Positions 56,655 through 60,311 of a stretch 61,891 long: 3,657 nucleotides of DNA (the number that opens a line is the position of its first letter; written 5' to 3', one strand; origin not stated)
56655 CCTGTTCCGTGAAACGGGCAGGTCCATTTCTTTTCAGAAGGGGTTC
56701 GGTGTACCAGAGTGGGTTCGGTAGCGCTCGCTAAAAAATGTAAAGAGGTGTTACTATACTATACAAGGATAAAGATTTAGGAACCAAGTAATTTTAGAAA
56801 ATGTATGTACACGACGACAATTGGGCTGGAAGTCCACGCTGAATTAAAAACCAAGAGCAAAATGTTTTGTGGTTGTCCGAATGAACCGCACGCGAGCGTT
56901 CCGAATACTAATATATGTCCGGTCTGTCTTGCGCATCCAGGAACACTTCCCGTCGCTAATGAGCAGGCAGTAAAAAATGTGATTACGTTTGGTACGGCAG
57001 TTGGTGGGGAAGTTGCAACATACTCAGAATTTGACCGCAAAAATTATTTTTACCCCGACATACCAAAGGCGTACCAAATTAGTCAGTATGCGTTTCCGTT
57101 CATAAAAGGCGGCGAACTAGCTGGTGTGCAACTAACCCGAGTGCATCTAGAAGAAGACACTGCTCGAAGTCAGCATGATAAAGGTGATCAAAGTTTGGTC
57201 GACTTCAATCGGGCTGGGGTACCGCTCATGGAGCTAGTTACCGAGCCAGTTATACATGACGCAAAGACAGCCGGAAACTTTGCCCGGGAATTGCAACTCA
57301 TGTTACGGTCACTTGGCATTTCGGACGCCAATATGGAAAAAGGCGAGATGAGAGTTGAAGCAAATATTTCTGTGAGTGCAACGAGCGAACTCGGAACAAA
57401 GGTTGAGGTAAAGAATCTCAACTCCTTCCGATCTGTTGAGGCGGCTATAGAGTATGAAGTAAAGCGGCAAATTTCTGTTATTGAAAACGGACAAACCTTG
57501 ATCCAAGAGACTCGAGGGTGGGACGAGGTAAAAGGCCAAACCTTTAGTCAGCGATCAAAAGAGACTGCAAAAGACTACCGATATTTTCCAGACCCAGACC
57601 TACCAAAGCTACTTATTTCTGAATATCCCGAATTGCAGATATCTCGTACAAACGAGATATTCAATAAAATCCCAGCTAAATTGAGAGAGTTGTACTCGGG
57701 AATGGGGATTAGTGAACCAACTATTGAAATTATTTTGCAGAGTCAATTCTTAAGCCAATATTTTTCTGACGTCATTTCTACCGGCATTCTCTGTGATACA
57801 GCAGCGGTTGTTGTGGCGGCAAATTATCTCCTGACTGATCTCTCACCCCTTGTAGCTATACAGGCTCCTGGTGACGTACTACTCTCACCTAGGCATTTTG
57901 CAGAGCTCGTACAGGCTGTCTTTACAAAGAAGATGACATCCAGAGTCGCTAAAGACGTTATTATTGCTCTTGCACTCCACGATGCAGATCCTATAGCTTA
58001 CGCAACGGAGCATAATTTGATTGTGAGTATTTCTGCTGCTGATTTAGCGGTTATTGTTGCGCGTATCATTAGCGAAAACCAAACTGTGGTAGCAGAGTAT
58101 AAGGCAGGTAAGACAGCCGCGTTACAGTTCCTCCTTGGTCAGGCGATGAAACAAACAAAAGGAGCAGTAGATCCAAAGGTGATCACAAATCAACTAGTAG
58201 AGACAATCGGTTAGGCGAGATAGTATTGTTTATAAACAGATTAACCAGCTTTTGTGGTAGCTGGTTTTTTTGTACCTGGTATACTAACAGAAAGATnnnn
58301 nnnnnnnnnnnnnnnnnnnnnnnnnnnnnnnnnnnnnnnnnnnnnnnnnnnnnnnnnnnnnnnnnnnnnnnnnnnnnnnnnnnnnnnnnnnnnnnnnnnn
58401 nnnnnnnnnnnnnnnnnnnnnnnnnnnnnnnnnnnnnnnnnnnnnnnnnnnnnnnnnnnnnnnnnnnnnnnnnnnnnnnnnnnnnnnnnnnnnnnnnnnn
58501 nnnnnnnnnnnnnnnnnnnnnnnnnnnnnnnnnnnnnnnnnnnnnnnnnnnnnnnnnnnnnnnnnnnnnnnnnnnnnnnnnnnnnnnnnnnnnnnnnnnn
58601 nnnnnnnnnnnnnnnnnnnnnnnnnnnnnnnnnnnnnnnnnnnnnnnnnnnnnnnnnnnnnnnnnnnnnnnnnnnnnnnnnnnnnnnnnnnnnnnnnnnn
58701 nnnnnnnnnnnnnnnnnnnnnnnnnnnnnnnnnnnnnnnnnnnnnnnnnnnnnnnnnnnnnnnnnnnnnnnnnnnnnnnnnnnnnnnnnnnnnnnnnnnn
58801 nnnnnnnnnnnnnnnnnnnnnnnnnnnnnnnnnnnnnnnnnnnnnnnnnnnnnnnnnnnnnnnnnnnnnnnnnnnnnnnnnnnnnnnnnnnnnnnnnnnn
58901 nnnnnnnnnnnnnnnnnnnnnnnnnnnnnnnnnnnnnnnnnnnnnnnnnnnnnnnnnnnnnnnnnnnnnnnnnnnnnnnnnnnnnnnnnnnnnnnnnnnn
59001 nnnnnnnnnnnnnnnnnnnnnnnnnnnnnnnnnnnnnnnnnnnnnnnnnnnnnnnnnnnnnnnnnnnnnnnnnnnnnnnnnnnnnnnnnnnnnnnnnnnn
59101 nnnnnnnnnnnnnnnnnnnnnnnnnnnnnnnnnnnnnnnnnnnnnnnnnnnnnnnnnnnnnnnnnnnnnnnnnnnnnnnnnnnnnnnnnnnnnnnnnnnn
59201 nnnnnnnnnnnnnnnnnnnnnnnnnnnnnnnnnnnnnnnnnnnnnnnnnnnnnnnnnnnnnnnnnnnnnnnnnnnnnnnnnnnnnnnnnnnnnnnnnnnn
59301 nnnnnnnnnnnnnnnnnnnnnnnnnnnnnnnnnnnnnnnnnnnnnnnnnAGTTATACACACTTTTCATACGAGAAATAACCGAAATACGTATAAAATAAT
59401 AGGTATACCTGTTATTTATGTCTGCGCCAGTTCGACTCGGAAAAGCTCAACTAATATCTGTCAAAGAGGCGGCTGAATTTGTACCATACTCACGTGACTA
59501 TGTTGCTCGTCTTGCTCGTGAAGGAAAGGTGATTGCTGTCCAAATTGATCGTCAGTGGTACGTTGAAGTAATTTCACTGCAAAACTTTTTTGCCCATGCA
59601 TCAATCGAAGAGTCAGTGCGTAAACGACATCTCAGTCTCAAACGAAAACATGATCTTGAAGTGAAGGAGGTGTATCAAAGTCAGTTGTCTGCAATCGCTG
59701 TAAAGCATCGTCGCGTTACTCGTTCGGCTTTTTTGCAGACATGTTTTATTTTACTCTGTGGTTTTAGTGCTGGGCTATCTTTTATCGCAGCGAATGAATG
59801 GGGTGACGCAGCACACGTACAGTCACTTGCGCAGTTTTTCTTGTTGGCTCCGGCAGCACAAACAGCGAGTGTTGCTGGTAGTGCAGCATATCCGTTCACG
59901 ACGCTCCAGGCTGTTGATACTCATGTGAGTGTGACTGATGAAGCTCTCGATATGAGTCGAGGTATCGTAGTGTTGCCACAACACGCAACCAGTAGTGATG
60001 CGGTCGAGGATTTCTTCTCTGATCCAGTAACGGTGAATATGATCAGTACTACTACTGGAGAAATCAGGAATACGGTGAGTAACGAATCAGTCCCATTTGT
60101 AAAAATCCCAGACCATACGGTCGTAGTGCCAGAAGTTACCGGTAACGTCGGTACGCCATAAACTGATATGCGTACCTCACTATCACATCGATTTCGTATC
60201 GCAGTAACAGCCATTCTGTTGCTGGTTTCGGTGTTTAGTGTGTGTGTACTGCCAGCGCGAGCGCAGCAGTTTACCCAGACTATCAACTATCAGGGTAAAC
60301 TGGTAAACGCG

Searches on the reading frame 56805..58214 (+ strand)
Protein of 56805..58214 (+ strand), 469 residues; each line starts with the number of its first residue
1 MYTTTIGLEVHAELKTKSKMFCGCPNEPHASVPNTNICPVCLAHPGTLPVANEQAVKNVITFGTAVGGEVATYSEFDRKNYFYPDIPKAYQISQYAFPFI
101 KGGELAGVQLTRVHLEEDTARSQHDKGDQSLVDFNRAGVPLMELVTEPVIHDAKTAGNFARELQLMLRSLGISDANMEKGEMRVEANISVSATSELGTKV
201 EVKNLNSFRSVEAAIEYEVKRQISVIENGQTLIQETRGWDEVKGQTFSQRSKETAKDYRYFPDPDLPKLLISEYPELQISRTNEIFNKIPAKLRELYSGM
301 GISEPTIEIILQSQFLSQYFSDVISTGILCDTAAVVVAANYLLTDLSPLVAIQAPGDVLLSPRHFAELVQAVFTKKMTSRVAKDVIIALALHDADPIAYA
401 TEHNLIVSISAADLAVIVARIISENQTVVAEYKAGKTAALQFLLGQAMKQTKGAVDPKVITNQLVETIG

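Call 13: search_protein_families(library=pfam, proteins=[window:56805-58214:+], max_evalue=0.001)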
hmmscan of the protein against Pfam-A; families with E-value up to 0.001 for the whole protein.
window:56805-58214:+ (469 aa): 2 families
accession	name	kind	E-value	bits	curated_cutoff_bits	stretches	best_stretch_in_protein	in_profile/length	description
PF02934.20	GatB_N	-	1.8e-107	359.1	23.4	1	5-273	2-273/277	GatB/GatE catalytic domain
PF02637.23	GatB_Yqey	-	6e-23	81.8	27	1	356-466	36-146/148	GatB domain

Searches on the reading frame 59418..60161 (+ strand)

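Call 13: search_protein_families(library=pfam, proteins=[window:59418-60161:+], max_evalue=0.001)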
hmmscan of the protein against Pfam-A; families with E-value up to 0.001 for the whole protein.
window:59418-60161:+ (247 aa): 1 family
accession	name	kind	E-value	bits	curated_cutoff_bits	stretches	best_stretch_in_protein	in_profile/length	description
PF12728.13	HTH_17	-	4e-06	27.4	27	1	13-59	2-48/51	Helix-turn-helix domain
